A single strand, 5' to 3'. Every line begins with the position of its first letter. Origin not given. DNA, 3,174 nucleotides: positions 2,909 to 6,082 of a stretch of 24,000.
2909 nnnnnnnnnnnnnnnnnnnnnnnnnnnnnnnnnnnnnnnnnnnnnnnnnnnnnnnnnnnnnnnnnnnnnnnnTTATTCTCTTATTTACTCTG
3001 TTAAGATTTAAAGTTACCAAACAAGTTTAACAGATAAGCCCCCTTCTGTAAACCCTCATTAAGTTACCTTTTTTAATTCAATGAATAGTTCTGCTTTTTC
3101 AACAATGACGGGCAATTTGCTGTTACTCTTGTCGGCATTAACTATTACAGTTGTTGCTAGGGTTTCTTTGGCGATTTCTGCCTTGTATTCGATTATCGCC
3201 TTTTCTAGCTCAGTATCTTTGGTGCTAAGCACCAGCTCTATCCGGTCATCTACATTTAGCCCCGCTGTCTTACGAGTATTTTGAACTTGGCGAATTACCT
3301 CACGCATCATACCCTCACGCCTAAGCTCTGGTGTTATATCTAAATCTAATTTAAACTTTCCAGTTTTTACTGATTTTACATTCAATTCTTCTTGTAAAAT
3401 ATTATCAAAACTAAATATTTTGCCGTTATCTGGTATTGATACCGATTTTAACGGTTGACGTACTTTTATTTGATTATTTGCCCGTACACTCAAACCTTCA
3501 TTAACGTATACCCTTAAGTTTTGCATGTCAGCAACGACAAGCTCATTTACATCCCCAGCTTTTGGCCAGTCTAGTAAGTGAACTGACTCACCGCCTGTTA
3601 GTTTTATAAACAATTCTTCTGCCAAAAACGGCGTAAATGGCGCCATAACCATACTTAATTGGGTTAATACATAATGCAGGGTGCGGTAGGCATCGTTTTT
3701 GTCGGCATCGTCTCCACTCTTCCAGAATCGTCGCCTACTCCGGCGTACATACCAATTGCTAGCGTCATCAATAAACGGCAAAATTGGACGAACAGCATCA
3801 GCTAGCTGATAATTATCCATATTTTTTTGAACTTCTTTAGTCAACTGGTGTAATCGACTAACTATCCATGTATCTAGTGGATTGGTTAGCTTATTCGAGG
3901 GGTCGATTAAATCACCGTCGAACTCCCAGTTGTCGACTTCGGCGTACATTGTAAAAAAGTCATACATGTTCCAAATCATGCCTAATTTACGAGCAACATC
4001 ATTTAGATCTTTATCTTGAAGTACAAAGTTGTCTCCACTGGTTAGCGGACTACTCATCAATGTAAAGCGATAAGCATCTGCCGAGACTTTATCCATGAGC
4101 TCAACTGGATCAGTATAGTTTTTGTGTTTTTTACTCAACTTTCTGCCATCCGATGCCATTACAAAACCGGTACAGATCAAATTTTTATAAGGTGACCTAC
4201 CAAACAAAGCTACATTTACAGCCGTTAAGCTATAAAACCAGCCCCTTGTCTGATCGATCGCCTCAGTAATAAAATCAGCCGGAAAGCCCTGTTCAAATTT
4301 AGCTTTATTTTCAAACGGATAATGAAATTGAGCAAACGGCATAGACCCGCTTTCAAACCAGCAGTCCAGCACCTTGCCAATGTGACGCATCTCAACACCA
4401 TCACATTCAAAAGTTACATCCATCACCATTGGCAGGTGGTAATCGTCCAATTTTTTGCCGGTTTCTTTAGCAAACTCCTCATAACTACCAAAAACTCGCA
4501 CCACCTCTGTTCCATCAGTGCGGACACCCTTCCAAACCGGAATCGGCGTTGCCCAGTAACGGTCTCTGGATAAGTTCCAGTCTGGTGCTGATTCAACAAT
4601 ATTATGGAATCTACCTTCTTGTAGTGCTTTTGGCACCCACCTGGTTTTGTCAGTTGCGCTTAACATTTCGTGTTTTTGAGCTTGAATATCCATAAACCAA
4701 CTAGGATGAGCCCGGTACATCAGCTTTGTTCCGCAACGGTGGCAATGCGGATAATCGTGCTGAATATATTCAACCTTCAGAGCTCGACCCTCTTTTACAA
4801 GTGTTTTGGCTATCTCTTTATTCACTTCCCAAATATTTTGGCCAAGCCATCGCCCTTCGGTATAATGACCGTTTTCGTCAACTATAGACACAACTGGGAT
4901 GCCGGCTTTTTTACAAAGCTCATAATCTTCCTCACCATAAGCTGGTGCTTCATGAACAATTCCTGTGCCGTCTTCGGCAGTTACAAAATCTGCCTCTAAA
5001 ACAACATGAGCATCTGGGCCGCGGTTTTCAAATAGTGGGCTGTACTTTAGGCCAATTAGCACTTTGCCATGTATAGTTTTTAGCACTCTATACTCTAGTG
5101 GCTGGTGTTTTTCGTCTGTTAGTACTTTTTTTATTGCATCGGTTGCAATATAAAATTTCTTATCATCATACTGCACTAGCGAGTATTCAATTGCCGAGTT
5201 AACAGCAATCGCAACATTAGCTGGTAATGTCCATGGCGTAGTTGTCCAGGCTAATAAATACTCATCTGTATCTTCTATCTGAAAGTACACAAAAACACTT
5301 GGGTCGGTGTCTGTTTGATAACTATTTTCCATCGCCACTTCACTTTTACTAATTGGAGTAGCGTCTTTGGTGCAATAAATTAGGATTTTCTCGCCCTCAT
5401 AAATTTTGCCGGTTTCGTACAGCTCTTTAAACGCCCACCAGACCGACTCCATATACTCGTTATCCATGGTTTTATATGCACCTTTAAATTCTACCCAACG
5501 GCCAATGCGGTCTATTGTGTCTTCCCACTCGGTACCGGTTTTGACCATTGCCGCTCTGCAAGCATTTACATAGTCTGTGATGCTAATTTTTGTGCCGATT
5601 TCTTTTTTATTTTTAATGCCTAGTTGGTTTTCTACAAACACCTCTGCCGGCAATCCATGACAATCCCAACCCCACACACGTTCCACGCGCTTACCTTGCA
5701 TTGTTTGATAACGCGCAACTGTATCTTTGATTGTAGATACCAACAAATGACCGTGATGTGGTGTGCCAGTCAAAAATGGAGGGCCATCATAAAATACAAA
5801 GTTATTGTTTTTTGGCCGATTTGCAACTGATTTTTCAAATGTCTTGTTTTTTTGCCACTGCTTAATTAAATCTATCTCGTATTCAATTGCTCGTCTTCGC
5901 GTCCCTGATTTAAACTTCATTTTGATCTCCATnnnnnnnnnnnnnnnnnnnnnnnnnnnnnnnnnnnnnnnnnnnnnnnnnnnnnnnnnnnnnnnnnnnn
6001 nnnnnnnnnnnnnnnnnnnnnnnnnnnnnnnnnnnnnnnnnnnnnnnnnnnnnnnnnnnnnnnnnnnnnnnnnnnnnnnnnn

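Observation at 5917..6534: T5orf172/GIY-YIG-like gene wedged between the Ile T-box and ileS and coupled to it by ATGA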

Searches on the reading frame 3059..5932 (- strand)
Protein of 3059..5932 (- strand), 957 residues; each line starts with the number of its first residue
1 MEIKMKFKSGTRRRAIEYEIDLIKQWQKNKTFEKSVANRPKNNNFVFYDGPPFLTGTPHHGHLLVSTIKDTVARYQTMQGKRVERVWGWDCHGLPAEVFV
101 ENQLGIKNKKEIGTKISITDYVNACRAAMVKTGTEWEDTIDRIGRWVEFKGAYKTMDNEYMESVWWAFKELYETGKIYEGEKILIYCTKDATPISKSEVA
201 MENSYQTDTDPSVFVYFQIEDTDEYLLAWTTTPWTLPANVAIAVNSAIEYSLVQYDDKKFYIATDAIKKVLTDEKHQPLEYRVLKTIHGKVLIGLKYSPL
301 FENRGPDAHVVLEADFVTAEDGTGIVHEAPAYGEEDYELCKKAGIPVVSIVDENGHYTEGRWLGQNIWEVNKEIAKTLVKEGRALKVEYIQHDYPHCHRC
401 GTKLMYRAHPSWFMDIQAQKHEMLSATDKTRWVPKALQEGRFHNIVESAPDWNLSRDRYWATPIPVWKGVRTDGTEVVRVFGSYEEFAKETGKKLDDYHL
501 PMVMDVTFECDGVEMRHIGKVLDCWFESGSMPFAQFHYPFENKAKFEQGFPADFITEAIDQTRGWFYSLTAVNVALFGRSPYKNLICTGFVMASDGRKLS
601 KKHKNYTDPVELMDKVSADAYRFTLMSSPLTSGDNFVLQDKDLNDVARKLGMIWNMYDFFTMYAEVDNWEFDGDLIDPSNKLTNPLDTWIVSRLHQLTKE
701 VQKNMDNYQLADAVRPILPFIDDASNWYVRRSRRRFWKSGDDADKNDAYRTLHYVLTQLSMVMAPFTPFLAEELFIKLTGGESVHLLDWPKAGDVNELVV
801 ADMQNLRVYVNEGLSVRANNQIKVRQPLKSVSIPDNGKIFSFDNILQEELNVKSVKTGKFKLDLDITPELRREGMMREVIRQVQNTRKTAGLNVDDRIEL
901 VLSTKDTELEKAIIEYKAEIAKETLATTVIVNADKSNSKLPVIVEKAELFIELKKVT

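Call 5: search_protein_families(library=pfam, proteins=[window:3059-5932:-], max_evalue=0.1)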
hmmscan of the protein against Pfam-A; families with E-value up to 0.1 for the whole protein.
window:3059-5932:- (957 aa): 6 families
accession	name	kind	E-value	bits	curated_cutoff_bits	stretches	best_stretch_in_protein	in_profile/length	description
PF00133.28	tRNA-synt_1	-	7e-124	414.2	22.7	1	22-632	2-409/414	tRNA synthetases class I (I, L, M and V)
PF08264.19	Anticodon_1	-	4.7e-32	111.3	25.1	1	687-830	1-146/148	Anticodon-binding domain of tRNA ligase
PF19302.4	DUF5915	-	3.1e-20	73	27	1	850-949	92-190/195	Domain of unknown function (DUF5915)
PF09334.17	tRNA-synt_1g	-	2.4e-16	60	20.1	3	52-201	8-137/391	tRNA synthetases class I (M)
PF13603.12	tRNA-synt_1_2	-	0.00014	21.8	25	1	215-356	12-145/185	Leucyl-tRNA synthetase, editing domain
PF00565.23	SNase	-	0.029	15.3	21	0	330-391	20-81/107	Staphylococcal nuclease homologue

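Call 18: find_homologous_proteins(query=window:3059-5920:-)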
Query window:3059-5920:- (953 aa): 8000 proteins with E <= 0.001 among 8000 candidates; the best 120 are listed.
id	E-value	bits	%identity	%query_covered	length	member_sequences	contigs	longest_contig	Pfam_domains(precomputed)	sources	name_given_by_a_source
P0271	0.0e+0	2155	97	100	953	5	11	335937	PF09334.18,PF08264.20,PF00133.29,PF19302.5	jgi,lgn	jgi:isoleucyl-tRNA synthetase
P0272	0.0e+0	1920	84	100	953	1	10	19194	PF09334.18,PF08264.20,PF13603.13,PF00133.29,PF19302.5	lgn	-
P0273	0.0e+0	1880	83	100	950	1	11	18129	PF09334.18,PF08264.20,PF00133.29,PF19302.5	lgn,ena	-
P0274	0.0e+0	1876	83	100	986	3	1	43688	PF09334.18,PF08264.20,PF00133.29,PF19302.5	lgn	-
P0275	0.0e+0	1799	78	100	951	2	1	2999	PF09334.18,PF08264.20,PF00133.29,PF19302.5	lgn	-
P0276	0.0e+0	1789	77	100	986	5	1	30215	PF09334.18,PF08264.20,PF13603.13,PF00133.29,PF19302.5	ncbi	-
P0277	0.0e+0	1780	79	100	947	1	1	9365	PF09334.18,PF08264.20,PF00133.29,PF19302.5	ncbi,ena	-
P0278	0.0e+0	1776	78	100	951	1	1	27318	PF09334.18,PF08264.20,PF13603.13,PF00133.29,PF19302.5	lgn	-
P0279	0.0e+0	1775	79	100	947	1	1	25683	PF09334.18,PF08264.20,PF00133.29,PF19302.5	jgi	-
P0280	0.0e+0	1774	78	100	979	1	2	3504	PF09334.18,PF08264.20,PF00133.29,PF19302.5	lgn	-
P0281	0.0e+0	1770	78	100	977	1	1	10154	PF09334.18,PF08264.20,PF00133.29,PF19302.5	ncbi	-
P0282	0.0e+0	1769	77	100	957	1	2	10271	PF09334.18,PF08264.20,PF00133.29,PF19302.5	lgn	-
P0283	0.0e+0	1767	78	100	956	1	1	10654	PF09334.18,PF08264.20,PF13603.13,PF00133.29,PF19302.5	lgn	-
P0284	0.0e+0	1756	77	100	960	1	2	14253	PF09334.18,PF08264.20,PF13603.13,PF00133.29,PF19302.5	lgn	-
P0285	0.0e+0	1748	77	100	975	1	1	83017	PF09334.18,PF08264.20,PF13603.13,PF00133.29,PF19302.5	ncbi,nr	ncbi:isoleucine--tRNA ligase [Candidatus Saccharibacteria bacterium]|nr:isoleucine--tRNA ligase [Can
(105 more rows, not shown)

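Call 19: find_encoding_contigs(protein=P0271, flank=4000, max_places=3)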
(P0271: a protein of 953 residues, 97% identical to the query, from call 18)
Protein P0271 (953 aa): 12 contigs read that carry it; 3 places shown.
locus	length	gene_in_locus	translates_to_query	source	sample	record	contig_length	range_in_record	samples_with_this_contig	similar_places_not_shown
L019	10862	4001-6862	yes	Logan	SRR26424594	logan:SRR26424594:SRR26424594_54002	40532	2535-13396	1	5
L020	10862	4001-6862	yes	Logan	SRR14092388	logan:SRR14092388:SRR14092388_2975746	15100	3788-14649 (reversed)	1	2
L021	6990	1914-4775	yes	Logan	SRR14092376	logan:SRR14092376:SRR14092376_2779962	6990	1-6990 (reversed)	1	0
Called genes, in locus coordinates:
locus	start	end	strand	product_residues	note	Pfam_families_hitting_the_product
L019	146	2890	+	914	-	PF08471:Ribonuc_red_2_N, PF02867:Ribonuc_red_lgC, PF12637:TSCPD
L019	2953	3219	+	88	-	-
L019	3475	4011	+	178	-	PF13302:Acetyltransf_3 (weak), PF13673:Acetyltransf_10, PF00583:Acetyltransf_1, PF13508:Acetyltransf_7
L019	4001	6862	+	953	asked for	PF00133:tRNA-synt_1, PF09334:tRNA-synt_1g, PF08264:Anticodon_1, PF19302:DUF5915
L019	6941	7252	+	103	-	PF00829:Ribosomal_L21p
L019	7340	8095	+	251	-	PF00142:Fer4_NifH, PF01656:CbiA, PF02374:ArsA_ATPase, PF06564:CBP_BcsQ (weak), PF09140:MipZ, PF10609:ParA, PF13614:AAA_31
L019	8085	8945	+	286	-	PF02195:ParB_N, PF17762:HTH_ParB, PF23552:ParB_C (weak)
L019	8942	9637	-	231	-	PF10502:Peptidase_S26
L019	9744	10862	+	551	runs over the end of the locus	PF03816:LytR_cpsA_psr, PF13399:LytR_C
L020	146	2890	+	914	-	PF08471:Ribonuc_red_2_N, PF02867:Ribonuc_red_lgC, PF12637:TSCPD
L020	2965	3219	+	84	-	-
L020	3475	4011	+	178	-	PF13302:Acetyltransf_3 (weak), PF13673:Acetyltransf_10, PF00583:Acetyltransf_1, PF13508:Acetyltransf_7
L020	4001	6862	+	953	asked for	PF00133:tRNA-synt_1, PF09334:tRNA-synt_1g, PF08264:Anticodon_1, PF19302:DUF5915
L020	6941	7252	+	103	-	PF00829:Ribosomal_L21p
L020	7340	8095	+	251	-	PF00142:Fer4_NifH, PF01656:CbiA, PF02374:ArsA_ATPase, PF06564:CBP_BcsQ (weak), PF09140:MipZ, PF10609:ParA, PF13614:AAA_31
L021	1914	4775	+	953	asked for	PF00133:tRNA-synt_1, PF09334:tRNA-synt_1g, PF08264:Anticodon_1, PF19302:DUF5915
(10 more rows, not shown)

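Call 20: find_encoding_contigs(protein=P0272, flank=4000, max_places=2)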
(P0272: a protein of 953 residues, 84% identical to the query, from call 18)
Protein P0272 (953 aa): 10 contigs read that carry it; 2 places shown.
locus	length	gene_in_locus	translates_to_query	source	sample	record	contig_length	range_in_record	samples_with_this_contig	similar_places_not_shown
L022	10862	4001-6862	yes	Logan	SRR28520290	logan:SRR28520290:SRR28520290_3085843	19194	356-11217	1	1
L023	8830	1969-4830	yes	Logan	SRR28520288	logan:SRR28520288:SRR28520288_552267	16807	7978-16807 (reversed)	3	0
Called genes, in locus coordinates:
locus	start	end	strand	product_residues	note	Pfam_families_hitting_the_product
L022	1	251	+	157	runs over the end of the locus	PF22811:Zn_ribbon_NrdR, PF03477:ATP-cone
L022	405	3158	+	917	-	PF08471:Ribonuc_red_2_N, PF02867:Ribonuc_red_lgC, PF12637:TSCPD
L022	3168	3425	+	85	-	-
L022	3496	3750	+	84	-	-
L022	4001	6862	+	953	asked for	PF00133:tRNA-synt_1, PF09334:tRNA-synt_1g, PF13603:tRNA-synt_1_2 (faint), PF08264:Anticodon_1, PF19302:DUF5915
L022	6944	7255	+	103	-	PF00829:Ribosomal_L21p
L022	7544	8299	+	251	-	PF00142:Fer4_NifH (weak), PF01656:CbiA, PF02374:ArsA_ATPase (weak), PF06564:CBP_BcsQ, PF09140:MipZ, PF10609:ParA, PF13614:AAA_31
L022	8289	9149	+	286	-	PF02195:ParB_N, PF17762:HTH_ParB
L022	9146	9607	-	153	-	PF10502:Peptidase_S26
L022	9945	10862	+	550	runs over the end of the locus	PF03816:LytR_cpsA_psr, PF13399:LytR_C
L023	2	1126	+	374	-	?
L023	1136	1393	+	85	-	-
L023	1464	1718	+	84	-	-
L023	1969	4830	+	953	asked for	PF00133:tRNA-synt_1, PF09334:tRNA-synt_1g, PF13603:tRNA-synt_1_2 (faint), PF08264:Anticodon_1, PF19302:DUF5915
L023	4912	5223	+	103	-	PF00829:Ribosomal_L21p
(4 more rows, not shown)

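Call 21: find_encoding_contigs(protein=P0273, flank=4000, max_places=2)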
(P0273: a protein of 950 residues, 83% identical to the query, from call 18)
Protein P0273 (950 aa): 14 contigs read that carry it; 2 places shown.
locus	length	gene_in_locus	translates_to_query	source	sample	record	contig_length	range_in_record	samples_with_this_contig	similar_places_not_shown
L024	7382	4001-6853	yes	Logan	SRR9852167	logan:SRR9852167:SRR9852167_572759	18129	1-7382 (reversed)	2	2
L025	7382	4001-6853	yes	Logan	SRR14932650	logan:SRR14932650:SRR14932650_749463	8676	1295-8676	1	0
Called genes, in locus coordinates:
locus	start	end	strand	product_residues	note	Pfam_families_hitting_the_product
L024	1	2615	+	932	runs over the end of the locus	PF08471:Ribonuc_red_2_N, PF02867:Ribonuc_red_lgC, PF12637:TSCPD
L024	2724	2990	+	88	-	-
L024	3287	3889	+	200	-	PF10544:T5orf172 (faint)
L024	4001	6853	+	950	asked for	PF00133:tRNA-synt_1, PF09334:tRNA-synt_1g, PF08264:Anticodon_1, PF19302:DUF5915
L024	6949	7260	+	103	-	PF00829:Ribosomal_L21p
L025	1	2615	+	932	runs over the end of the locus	PF08471:Ribonuc_red_2_N, PF02867:Ribonuc_red_lgC, PF12637:TSCPD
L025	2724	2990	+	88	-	-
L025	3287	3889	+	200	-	PF10544:T5orf172 (faint)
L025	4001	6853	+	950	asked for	PF00133:tRNA-synt_1, PF09334:tRNA-synt_1g, PF08264:Anticodon_1, PF19302:DUF5915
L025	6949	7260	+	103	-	PF00829:Ribosomal_L21p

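Call 29: search_protein_families(library=padloc, proteins=[L019:3475-4011:+], max_evalue=0.1)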
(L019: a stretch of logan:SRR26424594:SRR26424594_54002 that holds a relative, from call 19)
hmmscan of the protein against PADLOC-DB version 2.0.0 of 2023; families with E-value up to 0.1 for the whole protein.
L019:3475-4011:+ (178 aa): 0 families

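Call 30: search_protein_families(library=ncbifam, proteins=[L019:3475-4011:+], max_evalue=0.1)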
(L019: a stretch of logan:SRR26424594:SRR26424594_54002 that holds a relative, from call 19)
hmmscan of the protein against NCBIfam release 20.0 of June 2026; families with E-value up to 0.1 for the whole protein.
L019:3475-4011:+ (178 aa): 30 families (the best 25 are shown)
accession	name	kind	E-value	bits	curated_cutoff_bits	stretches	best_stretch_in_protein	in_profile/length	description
TIGR01575.1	rimI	equivalog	2.2e-10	40.8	86.4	1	57-153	18-115/132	ribosomal protein S18-alanine N-acetyltransferase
NF007853.0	PRK10562.1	equivalog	2.7e-08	34.1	125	1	28-153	15-123/146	N-acetyltransferase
NF040503.1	resist_ArsN1a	equivalog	3.7e-07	30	170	1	55-153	33-136/159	arsinothricin resistance N-acetyltransferase ArsN1 family A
NF053587.1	SpmdActasePaiA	equivalog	4.3e-07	29.8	250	1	97-153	92-150/172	spermidine/spermine N(1)-acetyltransferase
NF005921.0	PRK07922.1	equivalog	7e-07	29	180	1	73-157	49-130/170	amino-acid N-acetyltransferase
NF007807.0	PRK10514.1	equivalog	7.6e-07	29.2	134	1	96-157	71-129/147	acetyltransferase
NF005840.0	PRK07757.1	equivalog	3.5e-06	27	154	1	73-156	45-124/153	N-acetyltransferase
NF043067.1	AAC_6p_group_E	equivalog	2.2e-05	24.4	140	1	60-153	39-130/140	aminoglycoside 6'-N-acetyltransferase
NF000359.1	sat3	exception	0.00021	21.4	360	1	93-150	93-152/180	streptothricin N-acetyltransferase Sat3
NF007644.0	PRK10314.1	equivalog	0.00021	21.1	171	1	98-174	77-151/153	GNAT family N-acetyltransferase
NF007527.0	PRK10140.1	equivalog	0.00028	20.8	236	1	101-150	84-136/162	N-acetyltransferase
NF049894.1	CG3035_N_ac_Glu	equivalog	0.00051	19.4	280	1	43-152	179-291/300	N-acetylglutamate synthase, CG3035 family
NF008964.0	PRK12308.1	equivalog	0.00064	18.2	657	1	74-163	506-590/624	argininosuccinate lyase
NF040501.1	resist_ArsN2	equivalog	0.00094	18.8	125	1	68-155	21-106/133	arsenic resistance N-acetyltransferase ArsN2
TIGR03585.1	PseH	equivalog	0.0011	19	93.1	1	90-153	69-136/156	UDP-4-amino-4,6-dideoxy-N-acetyl-beta-L-altrosamine N-acetyltransferase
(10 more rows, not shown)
